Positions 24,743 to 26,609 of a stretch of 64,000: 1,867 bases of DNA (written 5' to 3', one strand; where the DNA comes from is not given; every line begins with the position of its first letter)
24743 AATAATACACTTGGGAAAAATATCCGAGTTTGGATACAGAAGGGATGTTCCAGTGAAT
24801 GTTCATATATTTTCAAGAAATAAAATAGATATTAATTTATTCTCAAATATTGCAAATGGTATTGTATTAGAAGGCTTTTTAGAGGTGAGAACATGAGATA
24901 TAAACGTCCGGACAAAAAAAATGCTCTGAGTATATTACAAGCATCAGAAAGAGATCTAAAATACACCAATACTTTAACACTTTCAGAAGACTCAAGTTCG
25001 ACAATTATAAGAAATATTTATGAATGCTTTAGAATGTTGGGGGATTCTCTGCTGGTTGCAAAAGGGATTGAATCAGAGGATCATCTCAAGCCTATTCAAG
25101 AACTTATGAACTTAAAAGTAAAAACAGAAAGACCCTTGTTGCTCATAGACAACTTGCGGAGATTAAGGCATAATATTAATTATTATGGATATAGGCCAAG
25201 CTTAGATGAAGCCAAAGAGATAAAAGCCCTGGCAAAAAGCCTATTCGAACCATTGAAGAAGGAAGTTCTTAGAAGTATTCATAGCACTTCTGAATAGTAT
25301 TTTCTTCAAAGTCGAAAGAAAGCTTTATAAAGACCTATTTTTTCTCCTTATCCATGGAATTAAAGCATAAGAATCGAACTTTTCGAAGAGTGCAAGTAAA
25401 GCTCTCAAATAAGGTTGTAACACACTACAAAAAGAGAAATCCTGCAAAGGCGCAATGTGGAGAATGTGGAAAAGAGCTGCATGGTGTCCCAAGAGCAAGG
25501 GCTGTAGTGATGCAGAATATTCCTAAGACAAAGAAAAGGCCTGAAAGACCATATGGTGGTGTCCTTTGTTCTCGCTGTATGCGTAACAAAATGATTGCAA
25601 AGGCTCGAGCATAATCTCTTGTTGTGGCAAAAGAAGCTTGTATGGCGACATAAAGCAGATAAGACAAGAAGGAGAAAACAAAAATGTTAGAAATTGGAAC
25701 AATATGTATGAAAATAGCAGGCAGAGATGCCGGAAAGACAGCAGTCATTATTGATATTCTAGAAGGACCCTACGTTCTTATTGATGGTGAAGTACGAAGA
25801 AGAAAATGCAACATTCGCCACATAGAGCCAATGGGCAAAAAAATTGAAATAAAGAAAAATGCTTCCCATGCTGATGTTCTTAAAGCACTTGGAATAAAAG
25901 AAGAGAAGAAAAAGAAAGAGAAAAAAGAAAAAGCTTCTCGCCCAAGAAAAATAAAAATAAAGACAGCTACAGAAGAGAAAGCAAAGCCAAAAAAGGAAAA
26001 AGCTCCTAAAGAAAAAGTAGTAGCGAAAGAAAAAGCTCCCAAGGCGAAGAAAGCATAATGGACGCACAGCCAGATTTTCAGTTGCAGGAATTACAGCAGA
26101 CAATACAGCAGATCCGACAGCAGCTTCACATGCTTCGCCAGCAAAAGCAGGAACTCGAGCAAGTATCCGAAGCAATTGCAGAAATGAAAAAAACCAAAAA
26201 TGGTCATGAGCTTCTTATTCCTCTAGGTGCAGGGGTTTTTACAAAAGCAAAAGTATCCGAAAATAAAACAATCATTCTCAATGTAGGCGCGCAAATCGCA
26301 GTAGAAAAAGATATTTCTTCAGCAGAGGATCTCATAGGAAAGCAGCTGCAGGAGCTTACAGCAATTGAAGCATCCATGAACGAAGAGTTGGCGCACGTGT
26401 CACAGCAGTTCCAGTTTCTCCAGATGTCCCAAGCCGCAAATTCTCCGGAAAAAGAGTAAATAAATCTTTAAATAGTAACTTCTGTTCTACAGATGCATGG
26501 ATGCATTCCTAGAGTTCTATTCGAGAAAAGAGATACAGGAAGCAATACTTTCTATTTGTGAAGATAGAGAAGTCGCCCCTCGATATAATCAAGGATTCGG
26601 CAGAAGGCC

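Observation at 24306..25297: Two paralogous wHTH-MNT/HEPN modules, one of them inserted inside the ribosomal-protein super-operon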

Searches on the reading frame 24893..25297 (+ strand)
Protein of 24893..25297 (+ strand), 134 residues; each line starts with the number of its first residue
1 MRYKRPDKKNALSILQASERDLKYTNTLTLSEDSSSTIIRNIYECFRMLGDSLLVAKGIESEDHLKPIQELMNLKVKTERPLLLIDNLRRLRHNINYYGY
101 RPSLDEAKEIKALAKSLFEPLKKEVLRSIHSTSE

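Call 3: search_protein_families(library=pfam, proteins=[window:24893-25297:+], max_evalue=0.1)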
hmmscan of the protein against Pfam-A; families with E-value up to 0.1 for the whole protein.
window:24893-25297:+ (134 aa): 1 family
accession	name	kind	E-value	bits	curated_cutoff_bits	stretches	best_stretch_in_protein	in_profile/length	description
PF05168.19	HEPN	-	0.0057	17.2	22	1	15-122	5-115/117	HEPN domain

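Call 9: search_protein_families(library=ncbifam, proteins=[window:24893-25297:+], max_evalue=0.1)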
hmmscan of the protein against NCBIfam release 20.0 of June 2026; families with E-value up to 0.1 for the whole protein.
window:24893-25297:+ (134 aa): 0 families

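Call 10: search_protein_families(library=padloc, proteins=[window:24893-25297:+], max_evalue=0.1)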
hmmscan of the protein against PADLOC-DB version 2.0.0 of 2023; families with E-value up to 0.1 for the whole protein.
window:24893-25297:+ (134 aa): 3 families
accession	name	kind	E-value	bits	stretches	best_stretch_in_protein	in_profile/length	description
PDLC04379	PDC-M05B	-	4.1e-05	21.6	1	5-125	15-137/147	-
PDLC04376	PDC-M05B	-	0.0027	16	1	63-126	56-119/121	-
PDLC01687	Csx1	-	0.0054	14.8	1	76-123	112-150/152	Csx1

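Call 22: search_solved_structures(query=A2, max_evalue=10, show_alignments=3)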
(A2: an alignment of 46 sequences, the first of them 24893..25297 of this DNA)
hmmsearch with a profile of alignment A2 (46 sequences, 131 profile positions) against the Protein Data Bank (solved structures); distinct sequences matched with E-value up to 10: 1.
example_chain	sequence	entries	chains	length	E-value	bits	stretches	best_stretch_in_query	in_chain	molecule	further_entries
2chq_A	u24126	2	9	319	1.1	12.3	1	39-90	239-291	REPLICATION FACTOR C SMALL SUBUNIT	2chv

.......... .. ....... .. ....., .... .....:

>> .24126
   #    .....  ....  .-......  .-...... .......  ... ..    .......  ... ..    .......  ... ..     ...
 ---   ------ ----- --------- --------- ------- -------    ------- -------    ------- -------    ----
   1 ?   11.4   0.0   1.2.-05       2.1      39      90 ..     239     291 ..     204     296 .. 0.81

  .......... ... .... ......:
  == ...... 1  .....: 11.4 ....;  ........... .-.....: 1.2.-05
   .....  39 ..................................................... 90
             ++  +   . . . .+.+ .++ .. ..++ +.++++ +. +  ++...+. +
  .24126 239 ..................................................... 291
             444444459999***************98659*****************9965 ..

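Call 26: find_homologous_proteins(query=window:24893-25297:+)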
Query window:24893-25297:+ (134 aa): 1327 proteins with E <= 0.001 among 1343 candidates; the best 120 are listed.
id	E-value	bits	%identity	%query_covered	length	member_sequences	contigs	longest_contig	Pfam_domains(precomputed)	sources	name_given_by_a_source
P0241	6.3e-79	280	100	100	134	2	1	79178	-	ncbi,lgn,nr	ncbi:hypothetical protein HZA98_01560 [Candidatus Woesearchaeota archaeon]|nr:hypothetical protein [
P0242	6.2e-60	218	75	96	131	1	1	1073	-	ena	-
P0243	6.5e-60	218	75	96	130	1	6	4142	-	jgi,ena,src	-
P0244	7.7e-60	218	73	99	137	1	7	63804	-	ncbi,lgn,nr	ncbi:hypothetical protein HYU17_03715 [Candidatus Woesearchaeota archaeon]|nr:hypothetical protein [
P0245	1.4e-58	214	78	90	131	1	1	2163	-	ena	-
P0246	4.3e-58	213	74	96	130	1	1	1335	-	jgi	jgi:hypothetical protein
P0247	6.6e-58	212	74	96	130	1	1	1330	-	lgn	-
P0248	8.2e-58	212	73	96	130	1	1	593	-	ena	-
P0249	3.2e-57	210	72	96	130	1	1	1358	-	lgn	-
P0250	5.1e-57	209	72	96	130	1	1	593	-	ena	-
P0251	7.4e-57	209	72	96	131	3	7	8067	-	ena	-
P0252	1.0e-56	208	72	96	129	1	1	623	-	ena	-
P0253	1.3e-56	208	71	96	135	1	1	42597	-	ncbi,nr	ncbi:hypothetical protein HY639_05870 [Candidatus Woesearchaeota archaeon]|nr:hypothetical protein [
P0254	2.0e-56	207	71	98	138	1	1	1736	-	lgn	-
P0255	2.5e-56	207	72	96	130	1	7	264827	-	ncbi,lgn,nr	ncbi:hypothetical protein HYY69_04780 [Candidatus Woesearchaeota archaeon]|nr:hypothetical protein [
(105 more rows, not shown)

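Call 32: predict_structure(alignment_id=A3)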
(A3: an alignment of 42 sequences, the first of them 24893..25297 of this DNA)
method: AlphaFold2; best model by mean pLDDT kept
length: 134 residues; sequences in the alignment: 42
mean_pLDDT: 93.2   pTM: 0.88
mean pLDDT of the five models: 93.2, 92.2, 92.2, 92.1, 92.1
residues with pLDDT >= 90: 117; 70-90: 11; 50-70: 4; < 50: 2
segments of 3 or more residues with pLDDT < 50: none
pLDDT, mean of each block of 10 residues (from residue 1): 78 98 97 96 98 92 89 94 96 97 97 97 96 59
secondary structure, 60 per line:
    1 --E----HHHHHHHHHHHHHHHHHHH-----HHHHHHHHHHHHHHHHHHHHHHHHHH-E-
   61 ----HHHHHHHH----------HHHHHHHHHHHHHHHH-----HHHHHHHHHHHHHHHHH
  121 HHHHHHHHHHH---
elements in order: H8-26 H32-57 H65-72 H83-98 H104-131

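Call 36: fold_search(model_id=the predicted structure, library=pdb)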
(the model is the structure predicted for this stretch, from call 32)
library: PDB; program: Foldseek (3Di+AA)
matches with E <= 10: 393; with E <= 0.001: 0
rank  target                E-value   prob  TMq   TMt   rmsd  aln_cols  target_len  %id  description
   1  2hsb                  5.5e-03  1.00  0.54  0.57   5.0       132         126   14  Crystal structure of a hepn domain containing protein (af_0298) from archaeoglobus fulgidus at 1.95 A resolution (released 2006-08-15)
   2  1wty_A                4.1e-02  1.00  0.49  0.55   4.2       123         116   18  Crystal structure of a probable nucleotidyl transferase protein from thermus thermophilus HB8 (released 2004-12-07)
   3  8xeh_D                4.7e-02  0.97  0.42  0.44   5.9       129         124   12  Crystal structure of HEPN-MNT complex (released 2024-12-18)
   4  8yuf_B                6.9e-02  0.99  0.52  0.52   5.1       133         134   14  Crystal structure of HEPN (Q64A) toxin (released 2025-04-02)
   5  8yuf_A                6.9e-02  0.96  0.43  0.43   5.9       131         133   12  Crystal structure of HEPN (Q64A) toxin (released 2025-04-02)
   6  1wty_B                7.2e-02  0.99  0.48  0.54   4.4       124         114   20  Crystal structure of a probable nucleotidyl transferase protein from thermus thermophilus HB8 (released 2004-12-07)
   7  8xdj_B                8.0e-02  0.99  0.51  0.51   5.1       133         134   13  Crystal structure of AMPylated HEPN toxin (released 2024-12-18)
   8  8xdj_A                1.1e-01  0.97  0.49  0.50   5.4       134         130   14  Crystal structure of AMPylated HEPN toxin (released 2024-12-18)
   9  8xdj_C                1.2e-01  0.96  0.47  0.47   5.6       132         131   13  Crystal structure of AMPylated HEPN toxin (released 2024-12-18)
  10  1wol                  1.4e-01  0.99  0.58  0.63   4.6       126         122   19  Crystal Structure of ST0689, an archaeal HEPN homologue (released 2005-11-22)
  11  3o10_C                1.4e-01  0.99  0.55  0.54   5.4       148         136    9  Crystal structure of the HEPN domain from human sacsin (released 2011-03-30)
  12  1wty_C                1.4e-01  0.97  0.50  0.56   4.5       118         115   19  Crystal structure of a probable nucleotidyl transferase protein from thermus thermophilus HB8 (released 2004-12-07)
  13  7eqe_C                1.9e-01  0.25  0.25  0.20  13.5       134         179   12  Crystal Structure of a transcription factor (released 2022-04-27)
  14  1ylm_A                2.0e-01  0.99  0.63  0.60   4.2       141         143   18  Structure of Cytosolic Protein of Unknown Function YutE from Bacillus subtilis (released 2005-03-01)
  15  8xeh_B                2.0e-01  0.91  0.47  0.47   5.5       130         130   13  Crystal structure of HEPN-MNT complex (released 2024-12-18)
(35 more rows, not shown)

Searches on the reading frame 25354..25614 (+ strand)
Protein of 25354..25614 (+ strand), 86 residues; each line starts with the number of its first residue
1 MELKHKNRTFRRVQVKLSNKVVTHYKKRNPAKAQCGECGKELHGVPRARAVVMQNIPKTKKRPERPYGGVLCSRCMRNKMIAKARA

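Call 3: search_protein_families(library=pfam, proteins=[window:25354-25614:+], max_evalue=0.1)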
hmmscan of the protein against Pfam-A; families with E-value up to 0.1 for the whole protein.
window:25354-25614:+ (86 aa): 5 families
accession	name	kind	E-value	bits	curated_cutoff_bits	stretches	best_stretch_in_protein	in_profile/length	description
PF01199.23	Ribosomal_L34e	-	2.8e-21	76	27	1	5-83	13-92/94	Ribosomal protein L34e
PF25813.1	zf_VAL1_N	-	0.0087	16.4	27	0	67-80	35-48/50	VAL1-like, N-terminal zinc finger domain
PF23550.1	zf_Tbcl_Rhp7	-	0.029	14.3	27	0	65-78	23-36/39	DNA repair protein rhp7 treble clef domain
PF23477.1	zf_Tbcl_2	-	0.035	14.2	27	0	29-41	2-14/37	Probable treble clef zinc finger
PF01927.22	Mut7-C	-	0.095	13.2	23.3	0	23-77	78-131/146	Mut7-C RNAse domain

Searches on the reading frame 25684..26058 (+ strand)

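Call 3: search_protein_families(library=pfam, proteins=[window:25684-26058:+], max_evalue=0.1)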
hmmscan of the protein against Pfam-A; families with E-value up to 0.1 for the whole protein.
window:25684-26058:+ (124 aa): 2 families
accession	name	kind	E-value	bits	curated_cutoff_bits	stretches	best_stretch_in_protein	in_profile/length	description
PF00467.35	KOW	-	0.00017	21.8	22.3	1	5-29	2-26/32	KOW motif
PF25716.1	BPP1_LPA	-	0.091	13.5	35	0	31-90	58-118/131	Late promoter-activating protein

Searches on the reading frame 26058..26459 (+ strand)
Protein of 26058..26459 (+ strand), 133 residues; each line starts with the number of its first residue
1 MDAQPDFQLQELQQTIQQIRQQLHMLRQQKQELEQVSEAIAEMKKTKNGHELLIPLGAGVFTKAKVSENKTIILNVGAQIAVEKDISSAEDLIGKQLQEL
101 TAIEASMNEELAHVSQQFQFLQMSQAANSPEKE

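Call 3: search_protein_families(library=pfam, proteins=[window:26058-26459:+], max_evalue=0.1)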
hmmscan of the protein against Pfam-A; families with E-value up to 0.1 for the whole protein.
window:26058-26459:+ (133 aa): 10 families
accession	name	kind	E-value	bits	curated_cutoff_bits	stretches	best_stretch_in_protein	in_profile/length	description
PF02996.22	Prefoldin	-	4.7e-24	85.1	23.2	1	12-126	1-115/120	Prefoldin subunit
PF01920.25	Prefoldin_2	-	0.00051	20.4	27.6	1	8-46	6-44/106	Prefoldin subunit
PF25357.1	PH_S11IP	-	0.0014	19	27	1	48-111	3-66/118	STK11-interacting protein PH domain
PF12958.12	DUF3847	-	0.021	15.3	40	1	9-53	2-43/81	Protein of unknown function (DUF3847)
PF21053.3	BFA1_C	-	0.026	14.9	23.5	1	11-80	36-106/135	Biogenesis factor required for ATP synthase 1, C-terminal domain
PF20994.3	CENPU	-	0.039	14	27.8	0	84-129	81-126/200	CENPU protein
PF10241.14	KxDL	-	0.043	14.6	27.2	0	10-46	41-77/86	Uncharacterized conserved protein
PF08286.16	Spc24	-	0.059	14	25.3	0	8-44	12-44/109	Spc24 subunit of Ndc80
PF07544.18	Med9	-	0.068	13.7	26.9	1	8-45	20-57/80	RNA polymerase II transcription mediator complex subunit 9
PF19191.5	HEF_HK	-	0.072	14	24.1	0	11-45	12-46/67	HEF_HK domain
